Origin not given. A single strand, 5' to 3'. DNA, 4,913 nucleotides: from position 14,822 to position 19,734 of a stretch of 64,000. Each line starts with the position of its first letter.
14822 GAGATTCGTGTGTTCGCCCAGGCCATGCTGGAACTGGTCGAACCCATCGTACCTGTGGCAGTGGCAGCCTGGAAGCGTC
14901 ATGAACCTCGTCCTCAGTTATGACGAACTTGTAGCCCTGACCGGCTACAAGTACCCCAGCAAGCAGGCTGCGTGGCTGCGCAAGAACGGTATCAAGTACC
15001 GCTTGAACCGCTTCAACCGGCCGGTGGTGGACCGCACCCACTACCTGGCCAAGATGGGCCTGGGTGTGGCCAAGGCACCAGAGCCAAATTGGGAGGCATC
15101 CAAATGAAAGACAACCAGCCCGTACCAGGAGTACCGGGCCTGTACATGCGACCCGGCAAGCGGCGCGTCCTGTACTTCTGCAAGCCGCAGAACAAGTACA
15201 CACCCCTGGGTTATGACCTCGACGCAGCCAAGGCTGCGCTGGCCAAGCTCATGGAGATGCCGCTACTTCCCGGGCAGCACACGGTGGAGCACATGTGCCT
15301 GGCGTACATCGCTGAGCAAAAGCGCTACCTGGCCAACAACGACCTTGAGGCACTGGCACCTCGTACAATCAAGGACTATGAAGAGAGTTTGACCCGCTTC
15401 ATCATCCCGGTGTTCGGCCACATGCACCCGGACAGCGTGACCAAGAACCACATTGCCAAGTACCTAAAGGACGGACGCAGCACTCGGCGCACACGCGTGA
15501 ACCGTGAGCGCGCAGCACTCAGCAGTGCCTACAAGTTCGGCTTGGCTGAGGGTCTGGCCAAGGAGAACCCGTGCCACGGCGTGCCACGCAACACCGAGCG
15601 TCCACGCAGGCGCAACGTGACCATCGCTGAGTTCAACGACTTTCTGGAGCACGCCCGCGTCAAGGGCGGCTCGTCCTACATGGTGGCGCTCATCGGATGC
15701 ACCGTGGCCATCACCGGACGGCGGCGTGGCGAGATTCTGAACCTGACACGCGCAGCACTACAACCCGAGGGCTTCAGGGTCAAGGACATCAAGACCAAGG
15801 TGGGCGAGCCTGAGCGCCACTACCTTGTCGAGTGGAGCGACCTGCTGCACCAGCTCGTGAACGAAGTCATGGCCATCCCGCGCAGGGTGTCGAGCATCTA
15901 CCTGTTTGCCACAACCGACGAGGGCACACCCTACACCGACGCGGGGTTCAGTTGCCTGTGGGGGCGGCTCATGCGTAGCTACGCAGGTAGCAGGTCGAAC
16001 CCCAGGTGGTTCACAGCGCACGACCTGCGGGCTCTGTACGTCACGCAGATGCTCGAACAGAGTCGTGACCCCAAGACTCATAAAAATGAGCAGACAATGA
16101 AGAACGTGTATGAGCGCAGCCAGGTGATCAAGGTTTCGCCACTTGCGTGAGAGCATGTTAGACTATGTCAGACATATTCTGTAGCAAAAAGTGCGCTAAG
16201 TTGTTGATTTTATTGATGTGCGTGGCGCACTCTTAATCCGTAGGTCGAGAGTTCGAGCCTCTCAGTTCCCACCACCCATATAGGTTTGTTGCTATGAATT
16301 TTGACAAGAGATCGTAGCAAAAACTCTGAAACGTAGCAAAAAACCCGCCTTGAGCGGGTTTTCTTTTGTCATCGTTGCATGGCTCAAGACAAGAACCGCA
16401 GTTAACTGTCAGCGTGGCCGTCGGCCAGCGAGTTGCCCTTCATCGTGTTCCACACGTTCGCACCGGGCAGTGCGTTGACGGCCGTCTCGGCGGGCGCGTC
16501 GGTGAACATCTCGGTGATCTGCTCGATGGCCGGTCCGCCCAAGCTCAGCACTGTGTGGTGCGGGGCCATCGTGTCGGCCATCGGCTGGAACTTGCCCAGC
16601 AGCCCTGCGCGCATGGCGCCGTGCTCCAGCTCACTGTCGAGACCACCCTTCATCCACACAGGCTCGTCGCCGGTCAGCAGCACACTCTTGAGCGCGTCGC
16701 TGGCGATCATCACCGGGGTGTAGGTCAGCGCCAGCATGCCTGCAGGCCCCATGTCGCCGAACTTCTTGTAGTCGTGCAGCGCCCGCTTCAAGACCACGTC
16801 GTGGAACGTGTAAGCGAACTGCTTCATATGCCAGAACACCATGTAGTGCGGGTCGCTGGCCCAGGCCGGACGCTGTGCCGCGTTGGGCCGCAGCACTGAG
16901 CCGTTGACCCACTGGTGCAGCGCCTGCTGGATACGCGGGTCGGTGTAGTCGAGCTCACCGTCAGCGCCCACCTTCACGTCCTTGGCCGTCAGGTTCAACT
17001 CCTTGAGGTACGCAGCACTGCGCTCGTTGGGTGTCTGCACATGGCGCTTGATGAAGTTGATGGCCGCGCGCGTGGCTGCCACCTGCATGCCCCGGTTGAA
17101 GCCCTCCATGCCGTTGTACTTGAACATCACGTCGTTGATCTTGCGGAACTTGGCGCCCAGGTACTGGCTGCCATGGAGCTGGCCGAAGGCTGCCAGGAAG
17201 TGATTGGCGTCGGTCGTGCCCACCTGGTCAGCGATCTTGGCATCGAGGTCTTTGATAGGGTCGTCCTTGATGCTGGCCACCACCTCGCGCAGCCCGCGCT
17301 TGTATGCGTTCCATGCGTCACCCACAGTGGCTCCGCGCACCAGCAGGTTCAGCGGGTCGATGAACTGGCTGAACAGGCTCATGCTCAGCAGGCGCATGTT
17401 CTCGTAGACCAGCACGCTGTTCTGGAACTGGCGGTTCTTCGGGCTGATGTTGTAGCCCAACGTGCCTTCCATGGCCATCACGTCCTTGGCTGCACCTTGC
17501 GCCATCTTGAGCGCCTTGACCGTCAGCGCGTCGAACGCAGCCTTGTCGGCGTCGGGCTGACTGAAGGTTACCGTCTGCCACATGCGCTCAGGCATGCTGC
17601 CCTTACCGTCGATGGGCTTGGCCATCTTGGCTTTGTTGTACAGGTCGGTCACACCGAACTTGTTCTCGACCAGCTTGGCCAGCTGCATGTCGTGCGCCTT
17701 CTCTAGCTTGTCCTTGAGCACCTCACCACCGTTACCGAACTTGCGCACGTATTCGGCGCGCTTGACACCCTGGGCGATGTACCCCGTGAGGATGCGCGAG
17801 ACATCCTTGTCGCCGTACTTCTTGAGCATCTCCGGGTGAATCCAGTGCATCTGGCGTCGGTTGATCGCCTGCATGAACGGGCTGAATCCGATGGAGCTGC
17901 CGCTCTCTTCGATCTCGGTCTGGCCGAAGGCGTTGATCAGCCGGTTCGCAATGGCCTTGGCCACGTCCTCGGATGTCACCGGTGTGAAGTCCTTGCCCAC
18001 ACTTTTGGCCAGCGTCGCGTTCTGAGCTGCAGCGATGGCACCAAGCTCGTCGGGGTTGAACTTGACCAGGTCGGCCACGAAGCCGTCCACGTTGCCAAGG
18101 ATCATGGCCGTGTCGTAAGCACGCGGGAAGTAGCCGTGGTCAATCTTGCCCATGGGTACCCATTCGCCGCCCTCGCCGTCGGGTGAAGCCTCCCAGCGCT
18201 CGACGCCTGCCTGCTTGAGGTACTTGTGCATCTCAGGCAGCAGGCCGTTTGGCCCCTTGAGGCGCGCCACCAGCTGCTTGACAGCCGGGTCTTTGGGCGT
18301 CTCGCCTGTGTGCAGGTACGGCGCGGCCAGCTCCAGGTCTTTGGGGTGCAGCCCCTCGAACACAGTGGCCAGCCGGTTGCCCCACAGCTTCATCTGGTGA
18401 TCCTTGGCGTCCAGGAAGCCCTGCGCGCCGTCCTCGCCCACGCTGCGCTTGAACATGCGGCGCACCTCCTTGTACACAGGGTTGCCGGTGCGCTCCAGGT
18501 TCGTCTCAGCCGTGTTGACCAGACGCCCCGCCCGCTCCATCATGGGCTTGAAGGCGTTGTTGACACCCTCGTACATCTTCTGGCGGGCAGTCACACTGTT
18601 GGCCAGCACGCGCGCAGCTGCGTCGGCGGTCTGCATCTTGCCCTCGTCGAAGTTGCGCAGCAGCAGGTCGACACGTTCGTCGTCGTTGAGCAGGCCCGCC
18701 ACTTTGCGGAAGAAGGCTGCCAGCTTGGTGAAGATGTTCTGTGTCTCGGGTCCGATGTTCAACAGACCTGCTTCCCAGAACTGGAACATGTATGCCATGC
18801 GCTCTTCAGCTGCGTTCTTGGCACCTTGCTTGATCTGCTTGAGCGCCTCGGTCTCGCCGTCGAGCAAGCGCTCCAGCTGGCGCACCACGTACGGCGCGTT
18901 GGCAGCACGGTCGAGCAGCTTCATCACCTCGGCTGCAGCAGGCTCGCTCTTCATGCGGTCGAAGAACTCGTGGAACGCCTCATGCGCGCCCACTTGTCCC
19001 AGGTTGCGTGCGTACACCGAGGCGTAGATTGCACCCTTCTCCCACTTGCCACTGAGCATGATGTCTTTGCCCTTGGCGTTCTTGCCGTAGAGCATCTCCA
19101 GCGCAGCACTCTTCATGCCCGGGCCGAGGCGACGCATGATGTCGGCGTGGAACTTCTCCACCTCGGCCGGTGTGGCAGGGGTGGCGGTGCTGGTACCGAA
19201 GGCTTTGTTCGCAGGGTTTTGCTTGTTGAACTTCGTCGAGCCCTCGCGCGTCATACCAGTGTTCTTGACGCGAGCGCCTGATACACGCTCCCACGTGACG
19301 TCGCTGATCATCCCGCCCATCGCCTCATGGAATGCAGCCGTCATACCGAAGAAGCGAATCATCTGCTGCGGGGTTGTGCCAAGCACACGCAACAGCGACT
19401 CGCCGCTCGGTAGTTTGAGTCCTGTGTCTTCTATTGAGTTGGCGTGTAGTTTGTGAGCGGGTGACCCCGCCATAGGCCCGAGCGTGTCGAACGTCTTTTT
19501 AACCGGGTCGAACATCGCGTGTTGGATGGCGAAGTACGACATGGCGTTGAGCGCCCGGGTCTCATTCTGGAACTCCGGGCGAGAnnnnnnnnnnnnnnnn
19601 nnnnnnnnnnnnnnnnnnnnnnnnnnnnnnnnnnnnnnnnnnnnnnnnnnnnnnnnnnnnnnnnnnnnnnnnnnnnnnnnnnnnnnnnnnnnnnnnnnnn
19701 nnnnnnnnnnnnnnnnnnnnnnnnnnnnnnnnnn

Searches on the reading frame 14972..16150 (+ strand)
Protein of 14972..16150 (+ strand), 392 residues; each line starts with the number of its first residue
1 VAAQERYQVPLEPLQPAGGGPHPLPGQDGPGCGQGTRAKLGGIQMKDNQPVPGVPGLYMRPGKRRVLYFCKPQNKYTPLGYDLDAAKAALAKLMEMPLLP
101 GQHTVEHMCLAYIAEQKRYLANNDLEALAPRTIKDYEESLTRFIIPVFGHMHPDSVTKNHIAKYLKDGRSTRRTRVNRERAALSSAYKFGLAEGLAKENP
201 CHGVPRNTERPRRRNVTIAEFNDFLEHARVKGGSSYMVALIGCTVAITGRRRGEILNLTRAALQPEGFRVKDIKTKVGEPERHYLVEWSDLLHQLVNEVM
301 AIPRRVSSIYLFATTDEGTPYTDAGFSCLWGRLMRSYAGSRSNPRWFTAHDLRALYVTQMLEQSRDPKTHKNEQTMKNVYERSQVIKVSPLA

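Call 46: search_protein_families(library=phrogs, proteins=[window:14972-16150:+], max_evalue=0.001)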
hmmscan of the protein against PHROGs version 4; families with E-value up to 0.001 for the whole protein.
window:14972-16150:+ (392 aa): 3 families
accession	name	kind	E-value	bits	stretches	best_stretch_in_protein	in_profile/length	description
phrog_1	-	integration and excision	4.1e-37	129.7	1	57-380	112-432/611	integrase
phrog_7244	-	integration and excision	9.2e-09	35.9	1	144-275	106-235/263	integrase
phrog_216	-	integration and excision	4.3e-08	33.6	1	177-367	16-203/301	integrase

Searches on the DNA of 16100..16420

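Call 91: search_rna_families(source=window, start=16100, end=16420, threshold=evalue, max_evalue=1)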
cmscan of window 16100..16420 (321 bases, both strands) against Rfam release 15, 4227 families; matches with E-value up to 1: 9.
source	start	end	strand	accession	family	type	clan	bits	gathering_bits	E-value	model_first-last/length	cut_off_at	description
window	16281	16367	+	RF00513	Trp_leader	Cis-reg; leader;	-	23.3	41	0.013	1-100/100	no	Tryptophan operon leader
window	16278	16365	+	RF00512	Leu_leader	Cis-reg; leader;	-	21.9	50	0.022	1-148/148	no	Leucine operon leader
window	16233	16271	-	RF04351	Plastid-psbl-rps4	Cis-reg;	-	20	68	0.075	1-53/53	no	Plastid-psbl-rps4 3UTR RNA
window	16276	16367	+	RF01859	Phe_leader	Cis-reg; leader;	-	18.6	55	1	1-125/125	no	Phenylalanine leader peptide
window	16284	16370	+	RF01772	rnk_pseudo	Cis-reg; leader;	-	18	55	0.99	1-108/108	no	Pseudomonas rnk leader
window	16335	16417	-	RF00513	Trp_leader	Cis-reg; leader;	-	16.6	41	0.77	1-100/100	no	Tryptophan operon leader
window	16336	16361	+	RF00624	P9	Gene;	-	16.4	43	0.34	46-73/74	no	Pseudomonas sRNA P9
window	16338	16413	-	RF01394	isrK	Gene; sRNA;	-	15.6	50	0.37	1-77/77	no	isrK Hfq binding RNA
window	16316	16364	+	RF01394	isrK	Gene; sRNA;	-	14.3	50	0.82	1-77/77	no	isrK Hfq binding RNA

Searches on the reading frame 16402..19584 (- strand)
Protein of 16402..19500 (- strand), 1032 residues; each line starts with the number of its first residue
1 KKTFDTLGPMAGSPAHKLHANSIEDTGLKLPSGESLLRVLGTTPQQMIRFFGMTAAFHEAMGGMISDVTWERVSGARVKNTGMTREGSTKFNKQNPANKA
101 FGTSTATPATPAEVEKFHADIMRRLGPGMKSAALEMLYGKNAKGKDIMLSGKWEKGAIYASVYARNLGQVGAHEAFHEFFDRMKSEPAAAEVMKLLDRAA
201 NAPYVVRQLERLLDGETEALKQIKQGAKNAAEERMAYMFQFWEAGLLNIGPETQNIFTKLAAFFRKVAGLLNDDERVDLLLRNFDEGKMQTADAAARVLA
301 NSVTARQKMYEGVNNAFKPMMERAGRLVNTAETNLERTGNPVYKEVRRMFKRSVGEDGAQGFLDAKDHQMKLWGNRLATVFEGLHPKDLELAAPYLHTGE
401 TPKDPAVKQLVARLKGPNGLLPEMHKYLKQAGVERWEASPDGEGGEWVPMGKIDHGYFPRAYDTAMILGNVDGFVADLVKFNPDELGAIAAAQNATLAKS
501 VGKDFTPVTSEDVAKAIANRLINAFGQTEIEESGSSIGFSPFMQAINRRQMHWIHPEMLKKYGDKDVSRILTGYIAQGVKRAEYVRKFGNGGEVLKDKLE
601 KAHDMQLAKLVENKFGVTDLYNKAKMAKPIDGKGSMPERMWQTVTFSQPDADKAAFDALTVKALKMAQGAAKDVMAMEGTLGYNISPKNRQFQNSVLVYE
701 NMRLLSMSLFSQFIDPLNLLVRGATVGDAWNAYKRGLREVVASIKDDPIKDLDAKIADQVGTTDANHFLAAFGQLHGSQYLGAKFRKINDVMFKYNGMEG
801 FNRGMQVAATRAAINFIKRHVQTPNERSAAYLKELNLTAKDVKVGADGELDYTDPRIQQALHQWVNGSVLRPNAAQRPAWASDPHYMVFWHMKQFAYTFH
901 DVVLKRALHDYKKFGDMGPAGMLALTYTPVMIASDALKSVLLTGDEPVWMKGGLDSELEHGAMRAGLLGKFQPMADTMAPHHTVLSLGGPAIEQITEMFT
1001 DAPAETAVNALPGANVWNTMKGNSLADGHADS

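Call 35: search_dna_similar(query=window:16402-19500:-, collection=phages, mode=protein, max_rows=25)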
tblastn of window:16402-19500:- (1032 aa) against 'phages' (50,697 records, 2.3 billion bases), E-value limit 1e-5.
Records with a match: 7; places in all: 7; records where one place covers at least 80% of the query: 6.
Best place of each record, by identity: <60% 7.
By first word of the organism name: Pseudomonas 6; Aeromonas 1.
By host as written in the record: Pseudomonas aeruginosa 2; - 2; Pseudomonas aeruginosa YMC17/07/R4900 1; Pseudomonas aeruginosa CRPA190 (carbapenem-resistant) 1; Aeromonas sp. 1.
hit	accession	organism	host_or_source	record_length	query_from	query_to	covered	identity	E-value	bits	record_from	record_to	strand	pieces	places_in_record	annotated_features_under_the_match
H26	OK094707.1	Pseudomonas phage YMC17/07/R4900a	Pseudomonas aeruginosa YMC17/07/R4900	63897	173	1017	82%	31.3%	2e-117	405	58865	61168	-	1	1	structural protein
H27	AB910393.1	Pseudomonas phage KPP25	Pseudomonas aeruginosa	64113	173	1017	82%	31.1%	4e-117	404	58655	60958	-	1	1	structural protein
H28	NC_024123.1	Pseudomonas phage KPP25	Pseudomonas aeruginosa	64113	173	1017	82%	31.1%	4e-117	404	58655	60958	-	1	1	virion structural protein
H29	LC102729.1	Pseudomonas phage phiR18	-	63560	173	1017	82%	31.1%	1e-116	402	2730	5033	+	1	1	hypothetical protein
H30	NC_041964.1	Pseudomonas phage phiR18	-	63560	173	1017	82%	31.1%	1e-116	402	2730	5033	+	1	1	virion structural protein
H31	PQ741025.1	Pseudomonas phage CRPAP1904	Pseudomonas aeruginosa CRPA190 ...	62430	173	1017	82%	31.0%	5e-116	401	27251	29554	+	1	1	virion structural protein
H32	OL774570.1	Aeromonas phage phiA008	Aeromonas sp.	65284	565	934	36%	27.5%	2e-30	137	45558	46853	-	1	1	hypothetical protein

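Call 41: predict_structure(alignment_id=A2)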
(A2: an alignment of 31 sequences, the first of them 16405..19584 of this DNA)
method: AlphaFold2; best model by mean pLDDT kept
length: 1060 residues; sequences in the alignment: 31
mean_pLDDT: 73.0   pTM: 0.66
mean pLDDT of the five models: 73.0, 73.0, 67.8, 63.1, 62.9
residues with pLDDT >= 90: 270; 70-90: 457; 50-70: 135; < 50: 198
segments of 3 or more residues with pLDDT < 50: 1-133, 295-297, 333-345, 553-569, 796-808, 1050-1060
pLDDT, mean of each block of 10 residues (from residue 1): 23 21 23 25 23 30 32 31 33 30 28 27 35 65 89 89 75 77 88 84 92 83 88 87 84 87 93 76 52 52 84 88 78 47 49 76 90 93 89 91 90 88 86 92 91 93 76 78 73 84 93 90 84 89 80 40 38 56 85 85 86 89 91 95 96 89 92 96 96 88 84 68 74 70 86 90 90 87 92 53 41 70 83 94 96 92 94 90 94 88 86 77 84 86 76 75 70 67 74 75 62 57 57 54 52 40
secondary structure, 60 per line:
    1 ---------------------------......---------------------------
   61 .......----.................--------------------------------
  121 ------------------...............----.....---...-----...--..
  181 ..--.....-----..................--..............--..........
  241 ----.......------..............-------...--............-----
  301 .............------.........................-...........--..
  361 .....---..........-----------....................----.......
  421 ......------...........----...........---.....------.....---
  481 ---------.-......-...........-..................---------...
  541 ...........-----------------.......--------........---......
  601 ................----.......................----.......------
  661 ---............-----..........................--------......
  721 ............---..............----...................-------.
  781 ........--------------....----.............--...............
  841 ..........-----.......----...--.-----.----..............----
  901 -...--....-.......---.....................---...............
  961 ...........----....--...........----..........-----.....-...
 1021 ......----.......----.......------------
elements in order (helices of 4 or more, strands of 3 or more residues): H28-33 H61-67 H72-88 H139-153 E158-162 E166-168 E174-176 E179-182 E185-189 H195-212 H215-228 H231-240 H245-251 H258-271 H284-295 H301-313 H320-344 H346-356 H359-365 H369-378 H390-409 H414-426 H433-443 H448-458 E462-466 E473-477 H492-497 H499-509 H511-528 H538-551 H569-575 H584-590 H595-616 H621-643 H648-654 H664-675 H681-706 H715-732 H736-749 H754-772 H780-788 H803-806 H811-823 H826-850 H856-862 H883-896 H907-910 H912-918 H922-942 H946-971 H976-979 H982-992 H997-1006 H1012-1016 H1018-1026 H1031-1037 H1042-1048

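Call 47: fold_search(model_id=the predicted structure, library=pdb)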
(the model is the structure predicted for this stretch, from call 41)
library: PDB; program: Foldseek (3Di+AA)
matches with E <= 10: 63; with E <= 0.001: 0
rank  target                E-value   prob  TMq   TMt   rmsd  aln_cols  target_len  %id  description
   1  8vb2_A                1.0e-02  0.87  0.19  0.18  28.1      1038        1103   12  C4 pre-infection ejectosome of the mature bacteriophage PhiM1 particle (released 2024-10-23)
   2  6q84_D                1.8e-01  0.07  0.08  0.08  33.8      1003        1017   11  Crystal structure of RanGTP-Pdr6-eIF5A export complex (released 2019-05-01)
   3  9j9z_A                8.4e-01  0.04  0.07  0.10  23.8       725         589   12  Cryo-EM structure of Outward state Anhydromuropeptide permease (AmpG) complex with GlcNAc-1,6-anhMurNAc (released 2025-07-16)
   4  8ojz_A                8.8e-01  0.05  0.11  0.12  29.4      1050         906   11  Arabidopsis thaliana Phosphoenolpyruvate carboxylase 1 (PPC1) G678S mutant (released 2024-04-03)
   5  3zjy_E                9.9e-01  0.03  0.08  0.09  37.2       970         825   11  Crystal Structure of Importin 13 - RanGTP - eIF1A complex (released 2013-04-10)
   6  6ujn                  2.1e+00  0.02  0.08  0.07  37.0      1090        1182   10  P-glycoprotein mutant-C952A-with BDE100 (released 2020-05-27)
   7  8wfj                  2.3e+00  0.03  0.08  0.13  25.1       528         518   11  human glycine transporter 1 in complex with ALX-5407 in inward facing conformation (released 2024-04-03)
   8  8vc1_A                2.5e+00  0.03  0.06  0.12  30.0       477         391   14  CryoEM structure of insect gustatory receptor BmGr9 (released 2024-01-10)
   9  5mrw_A                2.9e+00  0.04  0.09  0.13  21.6       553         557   12  Structure of the KdpFABC complex (released 2017-06-21)
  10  4m1m_A                3.3e+00  0.02  0.10  0.09  35.8      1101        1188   10  Corrected Structure of Mouse P-glycoprotein (released 2013-11-13)
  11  7kj6_A                3.4e+00  0.03  0.06  0.10  22.4       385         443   14  Structure of Legionella Effector LegA15 (released 2021-08-18)
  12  8z1l                  3.6e+00  0.02  0.07  0.09  24.4       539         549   10  Cryo-EM structure of human norepinephrine transporter NET in the presence of the antidepressant atomoxetine in an outwar (released 2024-07-31)
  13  8sb9                  3.6e+00  0.01  0.07  0.06  37.2      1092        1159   10  CryoEM structure of P-Glycoprotein in inward facing 1 state under continuous turnover conditions with vinblastine (released 2025-04-23)
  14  8xi2_I                3.9e+00  0.01  0.06  0.08  52.3       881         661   12  Cryo-EM structure of the Chlamydomonas C* complex (released 2024-10-09)
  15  4iu9_A                4.0e+00  0.04  0.09  0.16  19.1       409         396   11  Crystal structure of a membrane transporter (released 2013-04-17)
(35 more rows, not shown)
